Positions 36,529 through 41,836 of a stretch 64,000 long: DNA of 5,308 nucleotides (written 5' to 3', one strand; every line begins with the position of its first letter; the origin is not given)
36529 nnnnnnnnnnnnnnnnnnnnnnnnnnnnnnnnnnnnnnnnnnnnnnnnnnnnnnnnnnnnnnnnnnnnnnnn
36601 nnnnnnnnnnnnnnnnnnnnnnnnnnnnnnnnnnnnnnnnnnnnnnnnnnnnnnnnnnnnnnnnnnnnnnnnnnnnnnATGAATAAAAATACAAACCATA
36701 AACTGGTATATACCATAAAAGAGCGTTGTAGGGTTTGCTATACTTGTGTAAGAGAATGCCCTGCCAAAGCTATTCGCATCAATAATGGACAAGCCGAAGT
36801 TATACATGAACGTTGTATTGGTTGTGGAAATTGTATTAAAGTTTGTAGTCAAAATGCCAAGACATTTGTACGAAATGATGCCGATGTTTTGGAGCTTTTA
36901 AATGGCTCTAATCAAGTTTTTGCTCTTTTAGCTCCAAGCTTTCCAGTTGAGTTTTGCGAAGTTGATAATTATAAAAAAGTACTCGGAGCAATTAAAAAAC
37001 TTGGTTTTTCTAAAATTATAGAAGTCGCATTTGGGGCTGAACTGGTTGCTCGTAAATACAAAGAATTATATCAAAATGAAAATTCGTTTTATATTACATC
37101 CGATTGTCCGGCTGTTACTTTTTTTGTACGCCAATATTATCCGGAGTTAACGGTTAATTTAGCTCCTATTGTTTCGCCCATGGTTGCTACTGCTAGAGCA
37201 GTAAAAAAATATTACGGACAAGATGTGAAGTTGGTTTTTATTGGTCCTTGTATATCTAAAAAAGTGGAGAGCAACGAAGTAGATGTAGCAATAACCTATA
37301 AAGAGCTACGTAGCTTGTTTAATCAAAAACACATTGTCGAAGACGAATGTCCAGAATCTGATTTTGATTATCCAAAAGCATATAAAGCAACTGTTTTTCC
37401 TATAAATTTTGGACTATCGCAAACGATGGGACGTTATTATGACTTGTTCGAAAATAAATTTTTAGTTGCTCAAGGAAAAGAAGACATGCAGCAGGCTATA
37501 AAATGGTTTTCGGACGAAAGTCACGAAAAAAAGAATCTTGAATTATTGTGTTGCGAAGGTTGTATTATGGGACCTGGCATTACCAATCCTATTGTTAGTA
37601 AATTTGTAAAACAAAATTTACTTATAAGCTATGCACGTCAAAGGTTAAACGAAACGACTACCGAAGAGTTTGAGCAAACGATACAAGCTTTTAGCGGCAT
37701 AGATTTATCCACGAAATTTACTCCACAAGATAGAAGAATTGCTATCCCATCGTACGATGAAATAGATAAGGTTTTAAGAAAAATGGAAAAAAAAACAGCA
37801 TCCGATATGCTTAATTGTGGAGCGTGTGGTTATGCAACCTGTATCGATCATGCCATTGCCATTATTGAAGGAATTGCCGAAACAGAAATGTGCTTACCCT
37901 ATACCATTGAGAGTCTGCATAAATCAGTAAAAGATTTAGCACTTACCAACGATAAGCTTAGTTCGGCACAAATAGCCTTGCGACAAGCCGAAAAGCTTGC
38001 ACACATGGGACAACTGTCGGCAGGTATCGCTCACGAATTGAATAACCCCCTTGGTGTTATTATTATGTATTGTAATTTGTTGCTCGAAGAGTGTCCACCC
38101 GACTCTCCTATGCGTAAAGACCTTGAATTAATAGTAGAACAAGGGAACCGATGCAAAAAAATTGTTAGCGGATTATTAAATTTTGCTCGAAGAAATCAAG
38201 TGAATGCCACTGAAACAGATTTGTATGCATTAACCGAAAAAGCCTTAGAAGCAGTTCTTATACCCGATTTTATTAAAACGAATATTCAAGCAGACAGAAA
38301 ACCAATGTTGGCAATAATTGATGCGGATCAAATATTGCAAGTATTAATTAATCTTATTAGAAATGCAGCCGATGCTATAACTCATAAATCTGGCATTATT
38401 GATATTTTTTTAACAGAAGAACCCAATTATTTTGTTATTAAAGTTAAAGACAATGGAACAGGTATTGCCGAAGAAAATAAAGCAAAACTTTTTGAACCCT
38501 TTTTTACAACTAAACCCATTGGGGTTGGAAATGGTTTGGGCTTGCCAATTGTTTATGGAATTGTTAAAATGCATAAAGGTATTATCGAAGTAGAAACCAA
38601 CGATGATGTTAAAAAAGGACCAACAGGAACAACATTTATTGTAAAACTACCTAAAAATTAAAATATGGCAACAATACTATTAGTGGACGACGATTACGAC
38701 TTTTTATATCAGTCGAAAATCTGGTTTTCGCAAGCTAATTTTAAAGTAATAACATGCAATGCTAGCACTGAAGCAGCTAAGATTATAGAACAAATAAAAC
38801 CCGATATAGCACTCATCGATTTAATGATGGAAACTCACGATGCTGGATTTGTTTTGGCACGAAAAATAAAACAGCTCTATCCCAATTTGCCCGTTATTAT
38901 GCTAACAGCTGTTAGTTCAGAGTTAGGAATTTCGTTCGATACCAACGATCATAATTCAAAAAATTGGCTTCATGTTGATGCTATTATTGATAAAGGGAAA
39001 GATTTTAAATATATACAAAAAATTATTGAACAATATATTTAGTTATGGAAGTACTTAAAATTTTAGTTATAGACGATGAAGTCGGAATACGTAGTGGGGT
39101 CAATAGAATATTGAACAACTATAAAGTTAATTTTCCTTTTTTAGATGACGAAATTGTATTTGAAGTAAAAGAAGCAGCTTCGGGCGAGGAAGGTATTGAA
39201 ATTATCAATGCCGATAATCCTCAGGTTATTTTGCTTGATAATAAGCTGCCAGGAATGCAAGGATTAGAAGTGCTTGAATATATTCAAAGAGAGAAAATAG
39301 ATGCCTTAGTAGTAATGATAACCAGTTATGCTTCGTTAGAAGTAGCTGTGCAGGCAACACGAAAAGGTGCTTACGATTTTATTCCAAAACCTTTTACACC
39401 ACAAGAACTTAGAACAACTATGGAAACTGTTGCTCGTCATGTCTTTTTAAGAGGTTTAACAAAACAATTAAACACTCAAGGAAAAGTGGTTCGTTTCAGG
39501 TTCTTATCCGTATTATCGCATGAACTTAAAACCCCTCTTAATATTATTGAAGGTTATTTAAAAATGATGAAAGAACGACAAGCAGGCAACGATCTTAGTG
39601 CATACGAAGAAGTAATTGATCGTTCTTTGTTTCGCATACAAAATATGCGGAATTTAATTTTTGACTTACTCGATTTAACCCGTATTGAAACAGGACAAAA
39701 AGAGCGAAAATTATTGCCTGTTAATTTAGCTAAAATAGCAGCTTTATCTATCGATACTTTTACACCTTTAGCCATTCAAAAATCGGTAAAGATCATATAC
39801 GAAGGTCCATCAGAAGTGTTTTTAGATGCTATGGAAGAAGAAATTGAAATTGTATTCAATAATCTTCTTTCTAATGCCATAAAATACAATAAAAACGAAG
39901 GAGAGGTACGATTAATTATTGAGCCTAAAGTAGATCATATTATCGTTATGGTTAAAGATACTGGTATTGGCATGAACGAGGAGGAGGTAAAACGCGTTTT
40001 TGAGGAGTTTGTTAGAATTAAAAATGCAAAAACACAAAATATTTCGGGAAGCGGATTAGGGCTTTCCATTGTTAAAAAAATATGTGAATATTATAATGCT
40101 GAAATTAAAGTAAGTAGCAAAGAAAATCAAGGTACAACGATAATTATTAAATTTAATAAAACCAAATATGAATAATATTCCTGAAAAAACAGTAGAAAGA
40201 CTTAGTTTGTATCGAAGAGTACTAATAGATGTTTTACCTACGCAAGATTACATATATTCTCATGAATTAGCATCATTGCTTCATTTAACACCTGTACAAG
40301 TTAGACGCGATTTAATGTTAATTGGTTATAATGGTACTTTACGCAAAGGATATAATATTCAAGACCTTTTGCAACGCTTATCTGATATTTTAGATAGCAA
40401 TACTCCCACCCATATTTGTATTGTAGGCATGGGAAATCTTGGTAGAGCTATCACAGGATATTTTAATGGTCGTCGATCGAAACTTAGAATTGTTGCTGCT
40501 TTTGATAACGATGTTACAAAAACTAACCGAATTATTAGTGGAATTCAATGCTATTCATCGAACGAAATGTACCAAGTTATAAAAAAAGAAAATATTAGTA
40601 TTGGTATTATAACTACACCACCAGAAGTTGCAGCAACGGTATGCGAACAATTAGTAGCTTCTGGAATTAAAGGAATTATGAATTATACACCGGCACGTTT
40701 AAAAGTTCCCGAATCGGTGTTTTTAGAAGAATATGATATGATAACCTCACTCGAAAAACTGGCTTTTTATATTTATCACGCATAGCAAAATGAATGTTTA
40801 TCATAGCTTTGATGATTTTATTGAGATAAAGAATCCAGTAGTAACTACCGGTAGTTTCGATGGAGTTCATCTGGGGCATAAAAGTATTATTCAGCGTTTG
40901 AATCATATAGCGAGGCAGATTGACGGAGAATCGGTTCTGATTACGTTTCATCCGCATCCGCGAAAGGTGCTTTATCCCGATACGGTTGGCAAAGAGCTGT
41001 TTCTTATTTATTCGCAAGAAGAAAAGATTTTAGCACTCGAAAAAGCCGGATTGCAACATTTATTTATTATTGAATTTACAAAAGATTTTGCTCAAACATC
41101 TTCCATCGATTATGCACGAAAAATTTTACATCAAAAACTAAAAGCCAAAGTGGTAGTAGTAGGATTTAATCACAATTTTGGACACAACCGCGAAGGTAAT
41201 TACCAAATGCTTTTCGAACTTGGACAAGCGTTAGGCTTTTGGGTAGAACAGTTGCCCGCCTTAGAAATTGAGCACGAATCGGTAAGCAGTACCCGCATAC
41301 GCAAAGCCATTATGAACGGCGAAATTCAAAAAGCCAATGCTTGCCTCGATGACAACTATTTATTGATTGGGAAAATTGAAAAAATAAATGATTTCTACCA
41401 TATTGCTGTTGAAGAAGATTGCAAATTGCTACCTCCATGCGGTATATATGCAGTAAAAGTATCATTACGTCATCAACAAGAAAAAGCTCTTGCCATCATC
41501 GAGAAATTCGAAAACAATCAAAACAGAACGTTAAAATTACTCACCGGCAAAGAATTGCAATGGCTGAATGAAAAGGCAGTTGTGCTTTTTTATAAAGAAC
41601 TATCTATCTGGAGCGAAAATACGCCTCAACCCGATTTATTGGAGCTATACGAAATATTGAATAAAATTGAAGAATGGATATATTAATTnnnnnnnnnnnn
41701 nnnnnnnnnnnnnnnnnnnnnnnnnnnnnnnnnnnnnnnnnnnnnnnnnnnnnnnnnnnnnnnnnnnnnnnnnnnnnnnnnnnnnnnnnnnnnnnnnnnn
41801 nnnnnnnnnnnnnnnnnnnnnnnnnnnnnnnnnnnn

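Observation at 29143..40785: Redox/H2-sensing island: trimeric HydCBA-type hydrogenase bracketed by two different sensory-hydrogenase signalling branches plus Rex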

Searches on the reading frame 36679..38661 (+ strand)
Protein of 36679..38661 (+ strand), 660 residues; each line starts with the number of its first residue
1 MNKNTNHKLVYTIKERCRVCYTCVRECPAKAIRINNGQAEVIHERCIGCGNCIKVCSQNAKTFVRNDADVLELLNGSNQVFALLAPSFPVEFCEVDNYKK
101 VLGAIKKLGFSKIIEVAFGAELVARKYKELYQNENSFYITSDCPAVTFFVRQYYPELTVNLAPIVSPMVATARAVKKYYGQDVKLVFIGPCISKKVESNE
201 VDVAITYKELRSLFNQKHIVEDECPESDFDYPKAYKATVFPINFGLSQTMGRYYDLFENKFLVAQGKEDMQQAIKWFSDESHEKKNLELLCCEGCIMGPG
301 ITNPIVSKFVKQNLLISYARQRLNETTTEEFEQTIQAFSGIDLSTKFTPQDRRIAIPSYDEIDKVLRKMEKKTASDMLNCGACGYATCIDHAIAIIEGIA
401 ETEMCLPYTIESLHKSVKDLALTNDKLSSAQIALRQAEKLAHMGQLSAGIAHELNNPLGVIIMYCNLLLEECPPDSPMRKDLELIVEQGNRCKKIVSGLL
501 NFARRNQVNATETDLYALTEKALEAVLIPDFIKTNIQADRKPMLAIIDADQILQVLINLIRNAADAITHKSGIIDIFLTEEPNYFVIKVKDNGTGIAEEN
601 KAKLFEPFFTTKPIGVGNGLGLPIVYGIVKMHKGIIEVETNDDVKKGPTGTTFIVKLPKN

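Call 3: search_protein_families(library=pfam, proteins=[window:36679-38661:+], max_evalue=0.01)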
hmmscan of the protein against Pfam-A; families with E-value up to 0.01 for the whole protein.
window:36679-38661:+ (660 aa): 15 families
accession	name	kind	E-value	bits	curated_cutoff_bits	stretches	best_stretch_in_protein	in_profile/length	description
PF02906.19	Fe_hyd_lg_C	-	4.1e-44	151.5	22.1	1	79-299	2-245/245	Iron only hydrogenase large subunit, C-terminal domain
PF02518.31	HATPase_c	-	2.5e-21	76.6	26.4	1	548-659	2-109/111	Histidine kinase-, DNA gyrase B-, and HSP90-like ATPase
PF00512.31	HisKA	-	2.7e-15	56.6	26.9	1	443-506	2-64/66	His Kinase A (phospho-acceptor) domain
PF04060.18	FeS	-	8.7e-09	35.4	23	1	378-407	4-33/33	Putative Fe-S cluster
PF13237.11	Fer4_10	-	1.5e-08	34.8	25.5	1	11-56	3-52/53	4Fe-4S dicluster domain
PF00037.32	Fer4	-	7.2e-08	32.4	21.1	2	40-60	2-22/24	4Fe-4S binding domain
PF13187.11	Fer4_9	-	1.2e-06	28.9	27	1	16-60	1-51/52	4Fe-4S dicluster domain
PF12838.12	Fer4_7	-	3.1e-06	28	27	1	16-60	1-52/52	4Fe-4S dicluster domain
PF25160.1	LdpA_Fe-S-bd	-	4.1e-06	26.9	27.6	1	23-58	9-40/49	LdpA Fe-S cluster-binding domain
PF12837.12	Fer4_6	-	2.5e-05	24.4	25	1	40-57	3-20/24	4Fe-4S binding domain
PF14501.12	HATPase_c_5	-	2.9e-05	24.3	22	1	551-643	5-93/102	GHKL domain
PF14697.11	Fer4_21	-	3.5e-05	24.3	35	2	15-57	6-52/59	4Fe-4S dicluster domain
PF12797.12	Fer4_2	-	0.00021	21.5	24.5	1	43-57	7-21/22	4Fe-4S binding domain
PF13589.12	HATPase_c_3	-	0.00083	19.8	25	1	554-601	5-50/137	Histidine kinase-, DNA gyrase B-, and HSP90-like ATPase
PF13183.11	Fer4_8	-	0.0045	17.9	27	0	44-57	3-16/68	4Fe-4S dicluster domain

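Call 6: search_protein_families(library=ncbifam, proteins=[window:36679-38661:+], max_evalue=0.001)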
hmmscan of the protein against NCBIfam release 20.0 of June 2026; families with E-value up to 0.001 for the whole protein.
window:36679-38661:+ (660 aa): 130 families (the best 25 are shown)
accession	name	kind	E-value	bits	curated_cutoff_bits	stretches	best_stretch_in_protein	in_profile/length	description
TIGR04105.1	FeFe_hydrog_B1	subfamily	8.2e-52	176.4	450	2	69-303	213-460/462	monomeric [FeFe] hydrogenase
NF008468.0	PRK11360.1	equivalog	5.4e-49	167.1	646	1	430-658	383-607/616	two-component system sensor histidine kinase AtoS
NF010411.0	PRK13837.1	equivalog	9.9e-45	152.8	647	1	431-659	438-675/828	two-component system VirA-like sensor kinase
NF007688.0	PRK10364.1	equivalog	1.5e-37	129.5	479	1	432-659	229-451/460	two-component system sensor histidine kinase ZraS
NF046020.1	HisKinCckABruc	equivalog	3.6e-37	127.7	1000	1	418-659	457-707/868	cell cycle histidine kinase CckA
NF038348.1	T2SS_HK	subfamily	8.6e-36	123.5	450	2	486-658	405-572/574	histidine kinase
NF047497.1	HK_LIC_12097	equivalog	1.4e-35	122.7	500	1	437-643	144-356/367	LIC_12097 family sensor histidine kinase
NF046026.1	HisKinCckACaul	equivalog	7.8e-33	113.5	1000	1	431-658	290-531/678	cell cycle histidine kinase CckA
NF010076.0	PRK13557.1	subfamily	1.7e-29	102.7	631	1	429-643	149-383/540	histidine kinase famiy protein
NF047466.1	hybrid_RR_LvrB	exception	1.6e-28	100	500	1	433-642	142-364/377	hybrid histidine kinase/response regulator LvrB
NF052573.1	HisKinEspAMyxo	equivalog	1.8e-28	99.1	1400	1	430-657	371-609/755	serine histidine kinase EspA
NF040750.1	tetrathio_HK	equivalog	1.2e-27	96.6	750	1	415-651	310-550/555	tetrathionate respiration histidine kinase TtrS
NF052574.1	HisKinEspCMyxo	equivalog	2.9e-27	95.2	1200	1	431-658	405-636/785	serine histidine kinase EspC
NF033792.0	ActS_PrrB_HisK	equivalog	6.4e-26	91.2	350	1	421-627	180-390/423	ActS/PrrB/RegB family redox-sensitive histidine kinase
NF041777.1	sens_FixL_Rhizob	equivalog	1.3e-25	90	850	1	422-658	241-480/485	sensor protein FixL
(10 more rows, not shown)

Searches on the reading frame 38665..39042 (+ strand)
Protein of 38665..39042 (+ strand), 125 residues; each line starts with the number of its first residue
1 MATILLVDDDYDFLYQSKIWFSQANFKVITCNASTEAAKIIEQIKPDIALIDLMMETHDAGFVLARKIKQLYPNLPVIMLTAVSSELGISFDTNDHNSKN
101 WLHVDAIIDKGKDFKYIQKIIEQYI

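Call 3: search_protein_families(library=pfam, proteins=[window:38665-39042:+], max_evalue=0.01)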
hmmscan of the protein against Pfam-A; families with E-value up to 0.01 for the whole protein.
window:38665-39042:+ (125 aa): 4 families
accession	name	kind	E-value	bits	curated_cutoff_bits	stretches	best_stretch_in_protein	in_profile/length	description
PF00072.30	Response_reg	-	8.5e-14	52.1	30.2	1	4-85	1-81/111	Response regulator receiver domain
PF20161.5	VpsR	-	0.00011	22.4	23.7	1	22-56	28-62/121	VpsR domain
PF07566.17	DUF1543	-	0.0012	19.1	22.9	1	54-75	2-23/52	Domain of Unknown Function (DUF1543)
PF03709.21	OKR_DC_1_N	-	0.0059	17.3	29.3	1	21-98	13-87/111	Orn/Lys/Arg decarboxylase, N-terminal domain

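Call 6: search_protein_families(library=ncbifam, proteins=[window:38665-39042:+], max_evalue=0.001)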
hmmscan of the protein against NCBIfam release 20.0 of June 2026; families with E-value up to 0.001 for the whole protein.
window:38665-39042:+ (125 aa): 55 families (the best 25 are shown)
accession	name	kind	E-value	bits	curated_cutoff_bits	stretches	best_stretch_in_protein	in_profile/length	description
TIGR02154.1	PhoB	equivalog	4.4e-12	45.8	296.2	1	2-86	3-88/226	phosphate regulon transcriptional regulator PhoB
NF033117.2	vanR_ACDEGLN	exception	3.1e-11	43.3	350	1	4-87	1-82/226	VanR-ABDEGLN family response regulator transcription factor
NF040534.1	resp_reg_YycF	equivalog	5.2e-11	42.2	340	1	3-88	2-89/231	response regulator YycF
NF040689.1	MtrAB_MtrA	equivalog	6.8e-11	41.9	300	1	4-85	1-80/219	MtrAB system response regulator MtrA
NF011695.0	PRK15115.1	equivalog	6.8e-11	41.6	763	1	2-86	7-90/445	two-component system response regulator GlrR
NF007135.0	PRK09581.1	equivalog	8.3e-11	41.4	474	1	1-85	2-87/457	PleD family two-component system response regulator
NF052313.1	T9SS_RR_PorX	equivalog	1.4e-10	40.6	300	1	3-84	2-82/513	T9SS response regulator signal transducer PorX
NF047793.1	ResRegPgtA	equivalog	6.2e-10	38.5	650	1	3-82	7-85/414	two-component system response regulator PgtA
NF007005.1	PRK09468.1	equivalog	2.7e-09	36.8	331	1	3-87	5-88/237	osmolarity response regulator transcription factor OmpR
TIGR03787.1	marine_sort_RR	equivalog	6.5e-09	35.6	335.7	1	4-87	3-87/227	proteobacterial dedicated sortase system response regulator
TIGR01818.1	ntrC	equivalog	7.2e-09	34.9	558.6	1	4-84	1-80/463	nitrogen regulation protein NR(I)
NF045505.1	RR_RssB_Pseudo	equivalog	1e-08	34.6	700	1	2-83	6-86/394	two-component system response regulator RssB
NF051850.1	RespRegRprY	equivalog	1.8e-08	34.1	370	1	3-85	6-87/234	response regulator transcription factor RprY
NF033120.0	vanR_FM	exception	1.9e-08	34.2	460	1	3-87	5-87/231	vancomycin resistance response regulator transcription factor, VanR-F/VanR-M family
NF000401.1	vanR-A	exception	2.4e-08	33.7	500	1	3-95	4-98/231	vancomycin resistance response regulator transcription factor VanR-A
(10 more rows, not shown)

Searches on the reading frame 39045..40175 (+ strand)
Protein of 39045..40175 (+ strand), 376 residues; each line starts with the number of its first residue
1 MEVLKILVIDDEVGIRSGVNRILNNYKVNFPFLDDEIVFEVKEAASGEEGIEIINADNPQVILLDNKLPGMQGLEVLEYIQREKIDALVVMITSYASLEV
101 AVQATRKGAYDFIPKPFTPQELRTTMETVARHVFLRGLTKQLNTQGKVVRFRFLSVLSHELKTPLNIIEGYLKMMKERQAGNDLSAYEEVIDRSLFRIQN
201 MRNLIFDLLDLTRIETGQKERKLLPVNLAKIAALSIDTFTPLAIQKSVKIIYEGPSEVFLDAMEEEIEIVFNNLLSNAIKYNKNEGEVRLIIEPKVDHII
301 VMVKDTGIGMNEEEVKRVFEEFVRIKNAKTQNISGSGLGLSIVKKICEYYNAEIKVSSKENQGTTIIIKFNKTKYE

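Call 3: search_protein_families(library=pfam, proteins=[window:39045-40175:+], max_evalue=0.01)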
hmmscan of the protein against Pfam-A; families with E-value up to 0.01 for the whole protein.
window:39045-40175:+ (376 aa): 6 families
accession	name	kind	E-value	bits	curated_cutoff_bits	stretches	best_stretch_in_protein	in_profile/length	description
PF02518.31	HATPase_c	-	4.1e-27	95.3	26.4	1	265-372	4-109/111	Histidine kinase-, DNA gyrase B-, and HSP90-like ATPase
PF00072.30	Response_reg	-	1.1e-24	87.2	30.2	1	6-125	1-109/111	Response regulator receiver domain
PF00512.31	HisKA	-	4.7e-14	52.6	26.9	1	152-217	4-66/66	His Kinase A (phospho-acceptor) domain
PF13581.12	HATPase_c_2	-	2e-05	25.1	27.4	1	265-368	30-125/127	Histidine kinase-like ATPase domain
PF14501.12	HATPase_c_5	-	0.00065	20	22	1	266-363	5-95/102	GHKL domain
PF13589.12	HATPase_c_3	-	0.0066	16.9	25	0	271-341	7-78/137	Histidine kinase-, DNA gyrase B-, and HSP90-like ATPase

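Call 6: search_protein_families(library=ncbifam, proteins=[window:39045-40175:+], max_evalue=0.001)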
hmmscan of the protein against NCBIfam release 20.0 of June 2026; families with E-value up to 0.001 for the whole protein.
window:39045-40175:+ (376 aa): 158 families (the best 25 are shown)
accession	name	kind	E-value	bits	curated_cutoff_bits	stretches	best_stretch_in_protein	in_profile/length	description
TIGR02966.1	phoR_proteo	equivalog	2.4e-52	178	334.2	1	134-370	100-333/333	phosphate regulon sensor histidine kinase PhoR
NF046044.1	PnpS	equivalog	6.2e-52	176.9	400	1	132-370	154-389/390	two-component system histidine kinase PnpS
NF047874.1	MASE3_PAS_HK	subfamily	9.7e-46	156.8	560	1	149-374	397-627/655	MASE3 domain-containing sensor histidine kinase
NF041832.1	near_NosP_CTERM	subfamily_domain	9.1e-45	153.3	400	2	150-370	7-223/370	NahK/ErcS family hybrid sensor histidine kinase/response regulator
NF033092.0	HK_WalK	equivalog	8.5e-43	146.8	725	1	149-369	371-591/594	cell wall metabolism sensor histidine kinase WalK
NF041947.1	LuxQ_Vibrio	equivalog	7.7e-40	136.5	1200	2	148-370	470-694/843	quorum-sensing autoinducer 2 sensor kinase/phosphatase LuxQ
NF041880.1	EPS_EpsF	equivalog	5.3e-39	134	900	2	153-364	277-483/492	response regulator EpsF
TIGR02956.1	TMAO_torS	equivalog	7.3e-39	133.6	676.5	1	152-367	466-677/967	TMAO reductase system sensor histidine kinase/response regulator TorS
NF041735.1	hist_kin_RppB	equivalog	6.7e-37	127.3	400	1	153-370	219-437/438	two-component system sensor histidine kinase RppB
NF011874.0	PRK15347.1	equivalog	2.1e-36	125.3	852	2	152-369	400-611/921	two component system sensor kinase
NF008318.0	PRK11107.1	equivalog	8.4e-36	123.4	890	2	121-370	264-516/920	two-component sensor histidine kinase BarA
TIGR01386.1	cztS_silS_copS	subfamily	8.7e-35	120.6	292.55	1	152-370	243-456/457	heavy metal sensor histidine kinase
NF008302.0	PRK11091.1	equivalog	2e-34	118.9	838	2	152-371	285-504/779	aerobic respiration two-component sensor histidine kinase ArcB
NF008099.0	PRK10841.1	equivalog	4e-34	117.5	920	2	149-369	469-687/949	two-component system sensor histidine kinase RcsC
NF047465.1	hybrid_HK_LvrA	exception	7.4e-34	116.9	1200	2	137-364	190-414/819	hybrid histidine kinase/response regulator LvrA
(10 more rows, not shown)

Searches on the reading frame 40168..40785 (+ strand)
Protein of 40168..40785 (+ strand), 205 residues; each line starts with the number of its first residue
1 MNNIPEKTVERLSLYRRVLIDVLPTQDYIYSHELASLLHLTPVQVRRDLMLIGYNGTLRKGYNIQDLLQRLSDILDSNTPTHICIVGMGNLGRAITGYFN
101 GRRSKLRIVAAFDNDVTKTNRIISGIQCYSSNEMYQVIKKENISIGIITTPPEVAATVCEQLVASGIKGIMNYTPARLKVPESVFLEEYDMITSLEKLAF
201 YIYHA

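Call 3: search_protein_families(library=pfam, proteins=[window:40168-40785:+], max_evalue=0.01)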
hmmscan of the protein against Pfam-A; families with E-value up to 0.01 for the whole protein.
window:40168-40785:+ (205 aa): 4 families
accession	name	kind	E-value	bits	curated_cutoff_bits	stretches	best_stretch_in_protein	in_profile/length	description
PF02629.25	CoA_binding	-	3.9e-18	66.4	22.3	1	79-175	2-96/97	CoA binding domain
PF06971.19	Put_DNA-bind_N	-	1.4e-12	48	27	1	3-49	1-48/49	Putative DNA-binding protein N-terminus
PF01408.29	GFO_IDH_MocA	-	5.3e-06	27.6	24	1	82-168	2-88/120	Oxidoreductase family, NAD-binding Rossmann fold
PF08220.18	HTH_DeoR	-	0.0082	16.3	21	0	19-63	5-49/57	DeoR-like helix-turn-helix domain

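Call 6: search_protein_families(library=ncbifam, proteins=[window:40168-40785:+], max_evalue=0.001)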
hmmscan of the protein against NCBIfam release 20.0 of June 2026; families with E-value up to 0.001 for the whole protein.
window:40168-40785:+ (205 aa): 9 families
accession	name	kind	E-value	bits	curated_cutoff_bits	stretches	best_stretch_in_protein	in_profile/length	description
NF003995.0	PRK05472.2-4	subfamily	9.5e-60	201.8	126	1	2-203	4-206/213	redox-sensing transcriptional repressor Rex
NF003996.0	PRK05472.2-5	equivalog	5.9e-54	183.1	138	1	4-202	2-199/209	redox-sensing transcriptional repressor Rex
NF003993.0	PRK05472.2-2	equivalog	4.5e-52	176.7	217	1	2-203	4-206/212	redox-sensing transcriptional repressor Rex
NF003994.0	PRK05472.2-3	equivalog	1.1e-49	168.7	130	1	2-202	7-208/217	redox-sensing transcriptional repressor Rex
NF003989.0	PRK05472.1-3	equivalog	7.9e-46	156.5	177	1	2-203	6-208/215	redox-sensing transcriptional repressor Rex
NF003992.0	PRK05472.2-1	equivalog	6.8e-44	149.9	226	1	2-200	19-218/249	redox-sensing transcriptional repressor Rex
NF003990.0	PRK05472.1-4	equivalog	2.1e-41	141.9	233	1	3-202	6-206/214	redox-sensing transcriptional repressor Rex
NF003991.0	PRK05472.1-5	equivalog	2.1e-35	122.6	198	1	2-202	5-206/211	redox-sensing transcriptional repressor Rex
NF003988.0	PRK05472.1-1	equivalog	5.9e-34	117.9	321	1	3-202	6-208/214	redox-sensing transcriptional repressor Rex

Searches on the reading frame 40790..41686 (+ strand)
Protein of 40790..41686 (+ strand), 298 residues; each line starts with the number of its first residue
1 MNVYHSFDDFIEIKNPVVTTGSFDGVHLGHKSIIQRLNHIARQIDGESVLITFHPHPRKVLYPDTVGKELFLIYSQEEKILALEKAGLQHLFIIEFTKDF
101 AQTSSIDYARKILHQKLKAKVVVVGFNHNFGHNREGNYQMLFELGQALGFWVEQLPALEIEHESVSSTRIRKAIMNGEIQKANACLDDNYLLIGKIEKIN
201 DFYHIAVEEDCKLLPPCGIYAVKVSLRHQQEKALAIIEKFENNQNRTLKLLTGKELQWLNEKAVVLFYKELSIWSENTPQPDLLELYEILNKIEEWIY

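Call 9: search_protein_families(library=pfam, proteins=[window:40790-41686:+], max_evalue=0.00001)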
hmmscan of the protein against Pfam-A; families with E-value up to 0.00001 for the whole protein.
window:40790-41686:+ (298 aa): 1 family
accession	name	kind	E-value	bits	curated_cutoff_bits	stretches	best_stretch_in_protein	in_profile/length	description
PF06574.18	FAD_syn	-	2e-45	154.9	27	1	14-169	6-158/158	FAD synthetase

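Call 71: search_protein_families(library=ncbifam, proteins=[window:40790-41686:+], max_evalue=0.00001)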
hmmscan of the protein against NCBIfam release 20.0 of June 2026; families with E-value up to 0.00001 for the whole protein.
window:40790-41686:+ (298 aa): 10 families
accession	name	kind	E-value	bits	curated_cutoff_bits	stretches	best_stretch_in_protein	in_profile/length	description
NF004160.0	PRK05627.1-3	equivalog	8e-51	172.6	295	1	13-232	14-241/325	bifunctional riboflavin kinase/FAD synthetase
NF004159.0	PRK05627.1-2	equivalog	7.5e-44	150.1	306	1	1-196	2-194/326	bifunctional riboflavin kinase/FAD synthetase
NF004162.0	PRK05627.1-5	equivalog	6.8e-41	140.6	241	1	14-234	13-232/304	bifunctional riboflavin kinase/FAD synthetase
NF004163.0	PRK05627.1-6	equivalog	2e-37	129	315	1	14-198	16-197/313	bifunctional riboflavin kinase/FAD synthetase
NF004161.0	PRK05627.1-4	equivalog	1.7e-33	116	461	1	13-230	17-237/324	bifunctional riboflavin kinase/FAD synthetase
TIGR00083.1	ribF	equivalog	3.1e-33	115.4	184.35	1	18-196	2-175/290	riboflavin biosynthesis protein RibF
NF004158.0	PRK05627.1-1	equivalog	1e-32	113.7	396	1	9-239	11-242/304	bifunctional riboflavin kinase/FAD synthetase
NF005518.0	PRK07143.1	equivalog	2.6e-29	102.5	232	1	1-277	2-257/281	hypothetical protein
NF045965.1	RibF_rel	equivalog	5.2e-27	95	200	1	6-276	4-260/279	FAD synthase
TIGR00125.1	cyt_tran_rel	domain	6.1e-07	29.5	27.7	1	17-85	2-58/65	adenylyltransferase/cytidyltransferase family protein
